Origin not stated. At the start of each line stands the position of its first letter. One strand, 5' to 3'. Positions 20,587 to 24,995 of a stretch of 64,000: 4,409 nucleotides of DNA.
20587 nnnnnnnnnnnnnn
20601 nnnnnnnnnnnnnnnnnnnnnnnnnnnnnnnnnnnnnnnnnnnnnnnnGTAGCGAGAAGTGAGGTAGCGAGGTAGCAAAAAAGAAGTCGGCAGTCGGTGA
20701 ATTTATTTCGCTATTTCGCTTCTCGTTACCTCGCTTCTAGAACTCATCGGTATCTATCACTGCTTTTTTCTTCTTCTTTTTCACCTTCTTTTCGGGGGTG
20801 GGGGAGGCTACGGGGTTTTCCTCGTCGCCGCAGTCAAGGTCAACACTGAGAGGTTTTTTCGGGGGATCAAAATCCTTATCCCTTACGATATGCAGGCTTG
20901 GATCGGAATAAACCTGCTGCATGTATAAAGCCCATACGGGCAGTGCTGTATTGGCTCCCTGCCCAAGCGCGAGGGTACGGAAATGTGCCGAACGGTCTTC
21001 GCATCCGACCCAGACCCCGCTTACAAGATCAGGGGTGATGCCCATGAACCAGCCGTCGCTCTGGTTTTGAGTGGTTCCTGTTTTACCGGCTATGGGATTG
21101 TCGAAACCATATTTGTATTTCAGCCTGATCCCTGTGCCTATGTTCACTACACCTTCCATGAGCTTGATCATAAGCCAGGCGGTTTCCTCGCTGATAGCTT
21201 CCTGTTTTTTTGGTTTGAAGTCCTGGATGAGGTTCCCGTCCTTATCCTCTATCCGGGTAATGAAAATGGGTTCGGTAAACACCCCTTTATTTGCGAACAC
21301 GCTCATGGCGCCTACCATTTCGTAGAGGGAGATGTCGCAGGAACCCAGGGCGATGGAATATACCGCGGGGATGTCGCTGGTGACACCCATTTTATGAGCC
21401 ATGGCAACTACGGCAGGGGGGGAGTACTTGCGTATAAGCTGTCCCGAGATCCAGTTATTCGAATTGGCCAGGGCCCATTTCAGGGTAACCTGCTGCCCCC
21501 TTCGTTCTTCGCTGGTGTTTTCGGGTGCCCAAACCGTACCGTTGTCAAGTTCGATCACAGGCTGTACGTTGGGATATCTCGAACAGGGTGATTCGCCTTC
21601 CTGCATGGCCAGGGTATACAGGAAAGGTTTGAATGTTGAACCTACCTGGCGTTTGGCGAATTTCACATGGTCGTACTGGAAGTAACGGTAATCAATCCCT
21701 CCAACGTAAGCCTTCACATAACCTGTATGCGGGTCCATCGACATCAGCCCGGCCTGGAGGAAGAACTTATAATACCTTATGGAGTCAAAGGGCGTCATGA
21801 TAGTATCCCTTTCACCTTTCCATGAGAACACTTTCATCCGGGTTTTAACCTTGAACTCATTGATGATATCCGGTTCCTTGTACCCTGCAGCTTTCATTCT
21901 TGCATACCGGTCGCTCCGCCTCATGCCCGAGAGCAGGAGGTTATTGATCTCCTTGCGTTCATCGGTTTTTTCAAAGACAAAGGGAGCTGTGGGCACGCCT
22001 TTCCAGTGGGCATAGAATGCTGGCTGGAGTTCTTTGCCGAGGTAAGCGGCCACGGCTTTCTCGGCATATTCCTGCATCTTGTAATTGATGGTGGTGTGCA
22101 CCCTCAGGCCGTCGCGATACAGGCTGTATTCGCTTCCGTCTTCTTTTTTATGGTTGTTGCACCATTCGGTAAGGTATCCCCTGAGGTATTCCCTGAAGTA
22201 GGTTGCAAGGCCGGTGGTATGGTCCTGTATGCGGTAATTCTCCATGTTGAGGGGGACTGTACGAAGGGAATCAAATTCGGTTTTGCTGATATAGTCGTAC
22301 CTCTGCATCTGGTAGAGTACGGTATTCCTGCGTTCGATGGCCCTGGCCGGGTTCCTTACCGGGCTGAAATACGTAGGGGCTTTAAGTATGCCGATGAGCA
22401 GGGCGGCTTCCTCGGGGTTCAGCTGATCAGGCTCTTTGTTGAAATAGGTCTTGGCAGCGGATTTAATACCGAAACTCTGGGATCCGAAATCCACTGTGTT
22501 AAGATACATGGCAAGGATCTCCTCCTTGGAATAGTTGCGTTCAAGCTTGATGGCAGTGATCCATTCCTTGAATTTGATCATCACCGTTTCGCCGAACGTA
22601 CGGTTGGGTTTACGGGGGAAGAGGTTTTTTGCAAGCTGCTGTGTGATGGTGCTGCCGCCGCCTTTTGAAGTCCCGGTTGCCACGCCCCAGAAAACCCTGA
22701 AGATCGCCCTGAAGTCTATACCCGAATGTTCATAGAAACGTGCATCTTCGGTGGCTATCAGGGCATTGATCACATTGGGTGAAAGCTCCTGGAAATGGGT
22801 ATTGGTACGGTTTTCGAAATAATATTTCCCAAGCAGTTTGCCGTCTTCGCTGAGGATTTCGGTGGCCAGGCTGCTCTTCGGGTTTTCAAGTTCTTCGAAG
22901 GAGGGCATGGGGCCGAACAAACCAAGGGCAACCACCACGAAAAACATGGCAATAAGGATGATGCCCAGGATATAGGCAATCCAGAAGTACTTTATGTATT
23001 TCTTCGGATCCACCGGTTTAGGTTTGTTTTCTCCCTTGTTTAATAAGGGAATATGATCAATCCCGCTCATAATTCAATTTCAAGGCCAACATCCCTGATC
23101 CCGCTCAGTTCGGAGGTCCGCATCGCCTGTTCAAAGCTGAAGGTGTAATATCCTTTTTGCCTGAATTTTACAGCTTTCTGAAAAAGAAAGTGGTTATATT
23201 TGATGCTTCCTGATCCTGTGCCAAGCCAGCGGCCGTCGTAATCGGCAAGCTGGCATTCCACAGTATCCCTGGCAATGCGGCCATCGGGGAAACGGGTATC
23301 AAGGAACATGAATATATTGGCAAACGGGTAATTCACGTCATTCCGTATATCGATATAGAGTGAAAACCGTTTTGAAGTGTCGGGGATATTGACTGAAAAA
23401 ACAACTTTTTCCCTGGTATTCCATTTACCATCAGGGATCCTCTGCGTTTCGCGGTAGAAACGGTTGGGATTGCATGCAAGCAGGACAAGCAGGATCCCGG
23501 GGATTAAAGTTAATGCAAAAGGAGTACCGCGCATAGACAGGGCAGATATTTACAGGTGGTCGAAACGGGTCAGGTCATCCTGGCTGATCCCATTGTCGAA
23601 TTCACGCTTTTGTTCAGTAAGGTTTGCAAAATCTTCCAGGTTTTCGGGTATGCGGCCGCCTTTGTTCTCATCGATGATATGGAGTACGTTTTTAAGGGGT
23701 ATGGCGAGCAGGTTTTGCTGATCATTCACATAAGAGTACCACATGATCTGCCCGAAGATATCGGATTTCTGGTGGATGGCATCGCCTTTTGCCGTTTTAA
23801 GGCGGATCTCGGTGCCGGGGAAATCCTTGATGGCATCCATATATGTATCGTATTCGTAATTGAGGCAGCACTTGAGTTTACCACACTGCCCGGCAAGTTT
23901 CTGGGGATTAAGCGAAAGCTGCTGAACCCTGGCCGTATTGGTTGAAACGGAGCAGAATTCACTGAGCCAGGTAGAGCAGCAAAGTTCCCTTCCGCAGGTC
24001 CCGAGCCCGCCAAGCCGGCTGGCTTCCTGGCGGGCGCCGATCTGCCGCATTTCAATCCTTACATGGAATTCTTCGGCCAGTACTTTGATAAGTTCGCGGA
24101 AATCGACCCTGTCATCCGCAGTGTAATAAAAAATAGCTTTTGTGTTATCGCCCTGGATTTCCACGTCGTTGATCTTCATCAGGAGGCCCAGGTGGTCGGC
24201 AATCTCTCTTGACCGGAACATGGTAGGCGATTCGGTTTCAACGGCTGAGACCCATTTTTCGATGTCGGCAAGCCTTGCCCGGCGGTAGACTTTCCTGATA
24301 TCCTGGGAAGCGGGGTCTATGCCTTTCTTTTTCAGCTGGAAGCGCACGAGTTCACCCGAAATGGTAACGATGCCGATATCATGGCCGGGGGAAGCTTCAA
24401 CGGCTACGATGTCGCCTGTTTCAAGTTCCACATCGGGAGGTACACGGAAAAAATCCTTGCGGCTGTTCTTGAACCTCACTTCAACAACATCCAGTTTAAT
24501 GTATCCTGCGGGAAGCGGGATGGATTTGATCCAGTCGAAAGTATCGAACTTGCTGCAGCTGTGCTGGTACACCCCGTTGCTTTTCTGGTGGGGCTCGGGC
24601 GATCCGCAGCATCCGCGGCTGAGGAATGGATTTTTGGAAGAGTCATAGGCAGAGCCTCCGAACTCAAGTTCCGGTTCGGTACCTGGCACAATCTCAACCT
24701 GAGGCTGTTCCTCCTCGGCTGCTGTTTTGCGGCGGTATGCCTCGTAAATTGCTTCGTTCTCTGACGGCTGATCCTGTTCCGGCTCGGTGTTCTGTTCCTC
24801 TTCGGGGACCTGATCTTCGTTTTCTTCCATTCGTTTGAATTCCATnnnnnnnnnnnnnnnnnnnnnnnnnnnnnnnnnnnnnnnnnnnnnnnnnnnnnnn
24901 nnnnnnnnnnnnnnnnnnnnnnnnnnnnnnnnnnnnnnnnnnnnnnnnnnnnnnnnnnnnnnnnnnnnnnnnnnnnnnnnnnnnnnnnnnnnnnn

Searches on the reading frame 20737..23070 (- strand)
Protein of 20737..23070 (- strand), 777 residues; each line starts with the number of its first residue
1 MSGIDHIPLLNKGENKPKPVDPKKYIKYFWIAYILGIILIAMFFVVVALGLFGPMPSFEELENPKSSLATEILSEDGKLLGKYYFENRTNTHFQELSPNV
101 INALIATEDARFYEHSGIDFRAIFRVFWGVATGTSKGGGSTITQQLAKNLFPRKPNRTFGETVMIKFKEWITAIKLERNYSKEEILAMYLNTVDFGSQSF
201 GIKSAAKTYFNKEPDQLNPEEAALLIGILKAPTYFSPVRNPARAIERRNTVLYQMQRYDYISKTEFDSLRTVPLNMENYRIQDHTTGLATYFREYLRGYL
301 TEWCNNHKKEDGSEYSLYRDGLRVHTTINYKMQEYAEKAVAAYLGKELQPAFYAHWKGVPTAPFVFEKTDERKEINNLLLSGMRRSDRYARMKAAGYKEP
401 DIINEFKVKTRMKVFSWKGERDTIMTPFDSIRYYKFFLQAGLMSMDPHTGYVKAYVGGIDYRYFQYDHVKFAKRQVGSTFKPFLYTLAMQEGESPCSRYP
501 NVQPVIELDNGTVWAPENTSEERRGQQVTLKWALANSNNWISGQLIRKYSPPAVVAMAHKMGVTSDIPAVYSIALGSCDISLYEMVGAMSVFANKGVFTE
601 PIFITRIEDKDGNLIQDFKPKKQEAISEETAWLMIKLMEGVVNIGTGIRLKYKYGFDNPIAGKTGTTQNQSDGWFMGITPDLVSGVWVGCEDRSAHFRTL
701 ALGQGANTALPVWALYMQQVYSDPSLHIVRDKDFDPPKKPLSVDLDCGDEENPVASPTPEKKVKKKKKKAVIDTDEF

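Call 49: search_protein_families(library=pfam, proteins=[window:20737-23070:-], max_evalue=0.001)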
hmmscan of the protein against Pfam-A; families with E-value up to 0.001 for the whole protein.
window:20737-23070:- (777 aa): 2 families
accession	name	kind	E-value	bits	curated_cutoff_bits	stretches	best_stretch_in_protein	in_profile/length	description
PF00912.28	Transgly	-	1.3e-60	204.3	27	1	77-256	2-178/178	Transglycosylase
PF00905.27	Transpeptidase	-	6.2e-26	91.7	22.1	1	444-681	5-267/299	Penicillin binding protein transpeptidase domain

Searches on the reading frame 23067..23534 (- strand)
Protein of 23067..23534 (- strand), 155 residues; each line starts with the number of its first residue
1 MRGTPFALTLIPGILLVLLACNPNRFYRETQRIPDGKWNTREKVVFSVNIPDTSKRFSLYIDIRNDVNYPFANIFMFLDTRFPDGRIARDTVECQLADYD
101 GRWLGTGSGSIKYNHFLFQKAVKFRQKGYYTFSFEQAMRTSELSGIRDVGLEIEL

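Call 49: search_protein_families(library=pfam, proteins=[window:23067-23534:-], max_evalue=0.001)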
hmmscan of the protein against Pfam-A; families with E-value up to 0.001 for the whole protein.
window:23067-23534:- (155 aa): 1 family
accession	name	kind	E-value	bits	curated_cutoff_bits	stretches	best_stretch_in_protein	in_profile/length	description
PF14109.11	GldH_lipo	-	2.7e-39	135.3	27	1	26-153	2-129/129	GldH lipoprotein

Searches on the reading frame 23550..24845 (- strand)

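Call 49: search_protein_families(library=pfam, proteins=[window:23550-24845:-], max_evalue=0.001)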
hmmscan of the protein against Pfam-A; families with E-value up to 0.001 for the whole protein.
window:23550-24845:- (431 aa): 1 family
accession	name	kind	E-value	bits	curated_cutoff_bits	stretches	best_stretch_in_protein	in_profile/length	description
PF04468.17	PSP1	-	7.3e-27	94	27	1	185-269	2-86/86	PSP1 C-terminal conserved region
